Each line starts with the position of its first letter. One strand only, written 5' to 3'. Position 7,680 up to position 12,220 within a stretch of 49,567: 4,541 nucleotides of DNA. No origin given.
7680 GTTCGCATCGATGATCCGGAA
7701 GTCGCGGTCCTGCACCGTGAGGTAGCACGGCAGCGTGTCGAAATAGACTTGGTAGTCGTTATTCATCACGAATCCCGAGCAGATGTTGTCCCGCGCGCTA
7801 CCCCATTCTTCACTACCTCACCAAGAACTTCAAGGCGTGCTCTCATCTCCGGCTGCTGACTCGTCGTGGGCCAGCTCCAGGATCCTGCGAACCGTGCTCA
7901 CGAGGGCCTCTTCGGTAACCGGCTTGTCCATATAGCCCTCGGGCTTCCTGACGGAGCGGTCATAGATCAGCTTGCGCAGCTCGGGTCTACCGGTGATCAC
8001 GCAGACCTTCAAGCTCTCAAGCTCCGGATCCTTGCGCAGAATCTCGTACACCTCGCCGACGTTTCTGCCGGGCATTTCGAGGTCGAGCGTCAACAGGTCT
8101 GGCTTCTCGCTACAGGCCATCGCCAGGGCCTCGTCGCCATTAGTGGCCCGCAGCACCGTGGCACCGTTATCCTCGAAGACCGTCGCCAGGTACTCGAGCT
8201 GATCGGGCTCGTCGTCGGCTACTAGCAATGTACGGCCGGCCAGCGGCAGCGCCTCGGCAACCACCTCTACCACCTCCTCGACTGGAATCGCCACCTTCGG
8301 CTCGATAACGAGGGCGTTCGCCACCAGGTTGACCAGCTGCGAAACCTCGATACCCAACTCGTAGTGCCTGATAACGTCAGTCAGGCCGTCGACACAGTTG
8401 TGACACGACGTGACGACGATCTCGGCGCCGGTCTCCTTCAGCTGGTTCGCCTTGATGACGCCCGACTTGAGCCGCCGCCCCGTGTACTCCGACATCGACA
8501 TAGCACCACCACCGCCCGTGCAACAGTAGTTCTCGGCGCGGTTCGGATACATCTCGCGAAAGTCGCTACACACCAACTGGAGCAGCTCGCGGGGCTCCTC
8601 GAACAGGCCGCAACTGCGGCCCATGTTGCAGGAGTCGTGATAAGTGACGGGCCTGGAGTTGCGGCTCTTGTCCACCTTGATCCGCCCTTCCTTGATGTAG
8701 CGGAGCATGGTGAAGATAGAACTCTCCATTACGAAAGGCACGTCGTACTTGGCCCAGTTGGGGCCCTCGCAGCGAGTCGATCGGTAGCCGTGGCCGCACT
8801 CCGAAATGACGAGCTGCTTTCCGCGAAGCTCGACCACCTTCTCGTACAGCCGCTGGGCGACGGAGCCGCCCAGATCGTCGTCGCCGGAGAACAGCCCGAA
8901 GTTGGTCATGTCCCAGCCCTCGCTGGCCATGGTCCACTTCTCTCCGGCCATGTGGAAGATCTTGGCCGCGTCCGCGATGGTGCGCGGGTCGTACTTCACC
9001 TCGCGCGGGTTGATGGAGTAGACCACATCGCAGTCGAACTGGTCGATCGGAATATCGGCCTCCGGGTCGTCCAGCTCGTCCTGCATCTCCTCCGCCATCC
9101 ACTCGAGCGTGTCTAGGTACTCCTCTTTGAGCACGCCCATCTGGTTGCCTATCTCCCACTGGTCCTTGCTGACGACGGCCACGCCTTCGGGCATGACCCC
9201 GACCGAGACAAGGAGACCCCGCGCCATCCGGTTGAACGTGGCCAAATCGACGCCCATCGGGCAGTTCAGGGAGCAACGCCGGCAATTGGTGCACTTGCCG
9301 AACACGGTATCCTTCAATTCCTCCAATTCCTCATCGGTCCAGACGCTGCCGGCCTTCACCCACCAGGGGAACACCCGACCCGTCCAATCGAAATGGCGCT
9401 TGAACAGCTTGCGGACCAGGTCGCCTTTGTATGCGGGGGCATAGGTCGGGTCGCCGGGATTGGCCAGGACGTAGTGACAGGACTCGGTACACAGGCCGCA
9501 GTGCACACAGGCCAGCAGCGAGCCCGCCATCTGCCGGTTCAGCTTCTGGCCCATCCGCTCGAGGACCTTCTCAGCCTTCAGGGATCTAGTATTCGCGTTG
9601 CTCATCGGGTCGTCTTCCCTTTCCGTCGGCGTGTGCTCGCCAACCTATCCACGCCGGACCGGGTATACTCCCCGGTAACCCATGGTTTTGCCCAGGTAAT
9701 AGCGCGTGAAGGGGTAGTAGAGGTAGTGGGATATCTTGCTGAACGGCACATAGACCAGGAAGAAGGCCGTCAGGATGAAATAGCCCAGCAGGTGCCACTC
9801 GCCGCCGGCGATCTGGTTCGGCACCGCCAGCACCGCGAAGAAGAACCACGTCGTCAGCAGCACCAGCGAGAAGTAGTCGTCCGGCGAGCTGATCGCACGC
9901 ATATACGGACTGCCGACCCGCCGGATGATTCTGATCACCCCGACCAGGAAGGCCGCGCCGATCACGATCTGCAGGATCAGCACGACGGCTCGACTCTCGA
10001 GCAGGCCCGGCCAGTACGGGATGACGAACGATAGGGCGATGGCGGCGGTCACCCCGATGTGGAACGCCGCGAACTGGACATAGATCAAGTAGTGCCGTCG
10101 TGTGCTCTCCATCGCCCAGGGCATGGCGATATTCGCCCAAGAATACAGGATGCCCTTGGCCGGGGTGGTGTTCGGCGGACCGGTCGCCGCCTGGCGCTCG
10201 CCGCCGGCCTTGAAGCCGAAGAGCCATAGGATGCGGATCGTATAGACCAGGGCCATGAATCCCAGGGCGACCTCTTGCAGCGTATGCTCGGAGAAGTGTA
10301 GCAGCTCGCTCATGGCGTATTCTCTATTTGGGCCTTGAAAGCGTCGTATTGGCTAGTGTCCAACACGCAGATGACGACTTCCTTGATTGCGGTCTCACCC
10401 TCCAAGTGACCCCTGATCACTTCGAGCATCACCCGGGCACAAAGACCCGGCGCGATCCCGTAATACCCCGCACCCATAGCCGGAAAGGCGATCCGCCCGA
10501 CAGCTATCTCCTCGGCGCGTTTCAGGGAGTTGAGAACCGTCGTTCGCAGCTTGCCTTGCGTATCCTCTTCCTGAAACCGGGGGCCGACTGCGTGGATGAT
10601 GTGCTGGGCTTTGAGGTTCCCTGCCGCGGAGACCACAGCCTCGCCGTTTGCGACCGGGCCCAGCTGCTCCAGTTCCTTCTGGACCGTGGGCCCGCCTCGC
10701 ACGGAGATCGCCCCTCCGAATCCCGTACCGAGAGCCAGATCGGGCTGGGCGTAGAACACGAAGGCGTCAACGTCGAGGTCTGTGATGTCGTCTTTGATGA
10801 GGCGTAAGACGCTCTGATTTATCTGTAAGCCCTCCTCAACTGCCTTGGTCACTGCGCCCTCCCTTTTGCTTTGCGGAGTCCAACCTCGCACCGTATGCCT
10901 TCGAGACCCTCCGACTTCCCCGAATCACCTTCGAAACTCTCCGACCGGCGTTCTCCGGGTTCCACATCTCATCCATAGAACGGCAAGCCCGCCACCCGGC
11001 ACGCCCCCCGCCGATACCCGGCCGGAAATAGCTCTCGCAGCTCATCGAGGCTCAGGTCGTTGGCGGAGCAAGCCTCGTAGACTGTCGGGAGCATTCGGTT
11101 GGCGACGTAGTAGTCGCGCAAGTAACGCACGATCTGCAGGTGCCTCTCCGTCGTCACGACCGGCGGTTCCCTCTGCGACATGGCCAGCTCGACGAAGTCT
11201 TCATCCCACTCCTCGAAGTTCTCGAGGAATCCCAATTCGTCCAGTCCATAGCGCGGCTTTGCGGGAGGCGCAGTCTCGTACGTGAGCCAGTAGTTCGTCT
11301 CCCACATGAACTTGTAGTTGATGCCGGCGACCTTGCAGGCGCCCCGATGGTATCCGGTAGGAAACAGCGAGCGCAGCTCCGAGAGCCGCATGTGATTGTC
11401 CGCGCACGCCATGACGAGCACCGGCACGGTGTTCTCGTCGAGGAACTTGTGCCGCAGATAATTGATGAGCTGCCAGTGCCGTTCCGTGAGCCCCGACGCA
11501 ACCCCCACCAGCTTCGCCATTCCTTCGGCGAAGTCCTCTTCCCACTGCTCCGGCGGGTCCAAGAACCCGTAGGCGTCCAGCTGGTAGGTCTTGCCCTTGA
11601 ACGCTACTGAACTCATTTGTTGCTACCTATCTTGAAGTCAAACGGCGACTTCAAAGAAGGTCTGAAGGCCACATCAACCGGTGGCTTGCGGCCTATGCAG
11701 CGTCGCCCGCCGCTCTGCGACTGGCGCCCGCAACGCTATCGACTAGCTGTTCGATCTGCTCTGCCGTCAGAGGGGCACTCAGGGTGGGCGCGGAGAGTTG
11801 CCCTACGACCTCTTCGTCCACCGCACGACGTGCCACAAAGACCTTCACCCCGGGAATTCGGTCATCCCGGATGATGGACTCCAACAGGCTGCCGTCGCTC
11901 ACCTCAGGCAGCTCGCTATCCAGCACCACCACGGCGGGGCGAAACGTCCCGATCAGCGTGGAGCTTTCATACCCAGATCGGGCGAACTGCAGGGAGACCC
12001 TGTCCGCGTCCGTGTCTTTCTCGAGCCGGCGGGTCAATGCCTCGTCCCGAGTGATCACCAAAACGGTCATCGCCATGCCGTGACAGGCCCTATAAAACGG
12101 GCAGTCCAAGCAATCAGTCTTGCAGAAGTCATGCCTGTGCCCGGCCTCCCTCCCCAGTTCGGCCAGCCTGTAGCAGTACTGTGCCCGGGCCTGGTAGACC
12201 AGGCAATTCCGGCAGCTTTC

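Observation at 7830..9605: Receiver domain fused to the C-terminus of a DsrK/HdrD-type CCG iron-sulfur protein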

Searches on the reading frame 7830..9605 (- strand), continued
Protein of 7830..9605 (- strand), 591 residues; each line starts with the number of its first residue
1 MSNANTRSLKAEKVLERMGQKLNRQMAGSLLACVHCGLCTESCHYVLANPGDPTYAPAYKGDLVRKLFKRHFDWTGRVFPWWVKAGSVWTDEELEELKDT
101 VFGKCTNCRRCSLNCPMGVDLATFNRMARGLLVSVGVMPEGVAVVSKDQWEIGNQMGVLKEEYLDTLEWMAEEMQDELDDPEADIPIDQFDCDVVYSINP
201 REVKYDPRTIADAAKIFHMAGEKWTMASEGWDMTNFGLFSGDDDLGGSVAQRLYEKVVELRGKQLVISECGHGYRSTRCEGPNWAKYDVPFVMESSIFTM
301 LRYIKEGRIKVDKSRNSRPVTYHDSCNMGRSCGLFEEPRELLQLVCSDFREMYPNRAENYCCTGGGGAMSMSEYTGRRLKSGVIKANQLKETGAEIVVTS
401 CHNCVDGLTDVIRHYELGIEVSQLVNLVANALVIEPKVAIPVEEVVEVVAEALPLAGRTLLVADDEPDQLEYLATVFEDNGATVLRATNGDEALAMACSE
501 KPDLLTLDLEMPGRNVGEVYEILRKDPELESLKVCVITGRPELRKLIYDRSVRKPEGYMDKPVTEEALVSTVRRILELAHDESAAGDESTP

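Call 67: find_encoding_contigs(protein=P0292, flank=8000, max_places=1)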
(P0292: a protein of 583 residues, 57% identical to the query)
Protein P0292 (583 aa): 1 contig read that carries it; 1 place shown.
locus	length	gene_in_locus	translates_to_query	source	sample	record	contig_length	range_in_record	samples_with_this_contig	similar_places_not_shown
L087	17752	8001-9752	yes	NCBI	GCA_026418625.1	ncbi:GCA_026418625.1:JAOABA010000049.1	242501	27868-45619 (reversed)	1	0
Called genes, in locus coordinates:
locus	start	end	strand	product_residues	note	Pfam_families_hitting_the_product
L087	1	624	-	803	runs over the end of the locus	PF09586:YfhO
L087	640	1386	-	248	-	PF03291:mRNA_G-N7_MeTrfase (faint), PF13489:Methyltransf_23, PF13847:Methyltransf_31, PF08241:Methyltransf_11, PF08242:Methyltransf_12, PF13649:Methyltransf_25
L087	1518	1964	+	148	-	PF09424:YqeY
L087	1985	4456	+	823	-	PF00488:MutS_V, PF01713:Smr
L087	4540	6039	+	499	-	-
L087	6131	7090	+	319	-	PF18962:Por_Secre_tail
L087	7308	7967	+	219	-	-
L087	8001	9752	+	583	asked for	PF12838:Fer4_7 (weak), PF13183:Fer4_8, PF13237:Fer4_10 (faint), PF13534:Fer4_17, PF02754:CCG, PF00072:Response_reg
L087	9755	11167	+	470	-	PF08448:PAS_4 (weak), PF13426:PAS_9 (weak), PF12282:GAF_PdtaS (faint), PF08448:PAS_4 (weak), PF13426:PAS_9 (weak), PF02518:HATPase_c, PF14501:HATPase_c_5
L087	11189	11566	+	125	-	PF00072:Response_reg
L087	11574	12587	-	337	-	PF01557:FAA_hydrolase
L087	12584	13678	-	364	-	PF00155:Aminotran_1_2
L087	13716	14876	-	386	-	PF20510:HgmA_N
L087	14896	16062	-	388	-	PF00903:Glyoxalase (faint), PF14696:Glyoxalase_5 (faint)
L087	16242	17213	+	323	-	PF01613:Flavin_Reduct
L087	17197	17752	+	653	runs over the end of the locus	PF16177:ACAS_N (weak), PF00501:AMP-binding, PF13193:AMP-binding_C (faint)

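Call 82: find_encoding_contigs(protein=P0284, flank=7000, max_places=1)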
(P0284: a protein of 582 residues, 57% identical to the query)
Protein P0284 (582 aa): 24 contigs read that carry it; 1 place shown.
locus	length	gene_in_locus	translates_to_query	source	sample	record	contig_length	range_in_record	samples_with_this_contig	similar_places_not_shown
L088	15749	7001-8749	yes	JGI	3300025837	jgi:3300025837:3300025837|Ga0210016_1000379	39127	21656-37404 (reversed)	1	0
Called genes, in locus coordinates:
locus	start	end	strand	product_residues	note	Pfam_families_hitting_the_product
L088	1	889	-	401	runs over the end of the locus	PF03460:NIR_SIR_ferr, PF01077:NIR_SIR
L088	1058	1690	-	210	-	-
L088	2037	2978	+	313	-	PF02665:Nitrate_red_gam (weak)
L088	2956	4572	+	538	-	PF12838:Fer4_7 (faint), PF13187:Fer4_9 (faint), PF00037:Fer4 (faint), PF13183:Fer4_8, PF13534:Fer4_17 (weak), PF02754:CCG (weak)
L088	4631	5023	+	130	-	PF00072:Response_reg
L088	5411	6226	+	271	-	PF00376:MerR (weak), PF12728:HTH_17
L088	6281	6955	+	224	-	-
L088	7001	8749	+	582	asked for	PF13183:Fer4_8, PF13237:Fer4_10 (faint), PF13534:Fer4_17, PF02754:CCG, PF00072:Response_reg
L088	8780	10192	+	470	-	PF08448:PAS_4 (weak), PF13426:PAS_9 (weak), PF02518:HATPase_c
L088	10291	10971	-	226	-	PF00072:Response_reg, PF00486:Trans_reg_C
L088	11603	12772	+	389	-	PF14306:PUA_2, PF01747:ATP-sulfurylase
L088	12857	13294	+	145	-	PF00037:Fer4 (faint), PF12838:Fer4_7, PF13187:Fer4_9 (weak), PF12139:APS-reductase_C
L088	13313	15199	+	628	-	PF00890:FAD_binding_2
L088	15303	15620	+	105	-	-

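Call 83: find_encoding_contigs(protein=P0277, flank=7000, max_places=1)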
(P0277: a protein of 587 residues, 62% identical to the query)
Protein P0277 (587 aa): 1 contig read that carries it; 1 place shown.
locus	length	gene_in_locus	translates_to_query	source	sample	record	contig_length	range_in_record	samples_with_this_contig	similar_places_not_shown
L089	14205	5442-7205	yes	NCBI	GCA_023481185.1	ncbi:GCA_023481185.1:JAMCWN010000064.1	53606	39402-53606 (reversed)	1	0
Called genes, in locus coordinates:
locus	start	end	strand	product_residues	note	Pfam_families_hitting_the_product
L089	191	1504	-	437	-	PF00115:COX1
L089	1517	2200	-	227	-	PF13442:Cytochrome_CBB3 (weak), PF22085:NorB_cytochrome_c-like (faint), PF00034:Cytochrom_C, PF13442:Cytochrome_CBB3 (weak), PF02433:FixO (weak)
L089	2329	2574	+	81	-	-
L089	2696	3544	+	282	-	PF13557:Phenol_MetA_deg (weak)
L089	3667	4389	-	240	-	-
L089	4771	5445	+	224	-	-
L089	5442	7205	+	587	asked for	PF13183:Fer4_8, PF13534:Fer4_17, PF02754:CCG, PF00072:Response_reg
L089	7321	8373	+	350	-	PF02518:HATPase_c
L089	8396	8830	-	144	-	PF02082:Rrf2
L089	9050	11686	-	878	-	PF13620:CarboxypepD_reg, PF13715:CarbopepD_reg_2, PF13435:Cytochrome_C554 (faint), PF14522:Cytochrome_C7 (faint), PF14537:Cytochrom_c3_2 (faint), PF22113:Mtrc-MtrF_II-IV_dom (faint), PF02335:Cytochrom_C552 (faint), PF09699:Paired_CXXCH_1 (weak)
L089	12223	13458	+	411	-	PF02771:Acyl-CoA_dh_N, PF02770:Acyl-CoA_dh_M, PF00441:Acyl-CoA_dh_1, PF08028:Acyl-CoA_dh_2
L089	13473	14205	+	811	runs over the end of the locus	PF13802:Gal_mutarotas_2 (weak), PF01055:Glyco_hydro_31_2nd, PF21365:Glyco_hydro_31_3rd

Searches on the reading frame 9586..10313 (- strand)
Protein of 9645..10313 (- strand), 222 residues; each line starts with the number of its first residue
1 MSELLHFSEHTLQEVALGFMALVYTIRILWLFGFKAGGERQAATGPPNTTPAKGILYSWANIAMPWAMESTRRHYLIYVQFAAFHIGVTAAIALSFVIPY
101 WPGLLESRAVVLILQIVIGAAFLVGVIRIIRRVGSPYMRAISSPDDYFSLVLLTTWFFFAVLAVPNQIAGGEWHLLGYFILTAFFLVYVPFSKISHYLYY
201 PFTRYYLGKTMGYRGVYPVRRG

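Call 4: search_protein_families(library=pfam, proteins=[window:9645-10313:-, window:9586-10227:-], max_evalue=0.01)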
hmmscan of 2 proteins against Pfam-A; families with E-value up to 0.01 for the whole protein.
window:9645-10313:- (222 aa): 0 families

window:9586-10227:- (213 aa): 0 families

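Call 5: search_protein_families(library=ncbifam, proteins=[window:9645-10313:-, window:9586-10227:-], max_evalue=0.01)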
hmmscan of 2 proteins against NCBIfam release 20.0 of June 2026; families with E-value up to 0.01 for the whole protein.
window:9645-10313:- (222 aa): 2 families
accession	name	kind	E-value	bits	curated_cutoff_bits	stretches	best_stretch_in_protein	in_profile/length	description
NF045716.1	sulf_resp_HmcE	equivalog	2e-11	43.9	275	1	46-212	43-212/226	sulfate respiration complex protein HmcE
NF045723.1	memb_anch_TmcC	equivalog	2.4e-11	43.6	240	1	57-212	52-210/218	TmcC family electron transfer complex membrane anchor subunit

window:9586-10227:- (213 aa): 0 families

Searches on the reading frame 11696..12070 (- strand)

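Call 79: search_protein_families(library=pfam, proteins=[window:11696-12070:-], max_evalue=1)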
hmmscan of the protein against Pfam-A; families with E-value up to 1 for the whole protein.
seq(125 aa): 2 families
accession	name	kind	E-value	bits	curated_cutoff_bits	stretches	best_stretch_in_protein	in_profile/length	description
PF00072.30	Response_reg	-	0.016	15.8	30.2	1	9-83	7-79/111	Response regulator receiver domain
PF11181.13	YflT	-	0.15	13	26.2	1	2-43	28-69/99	Heat induced stress protein YflT domain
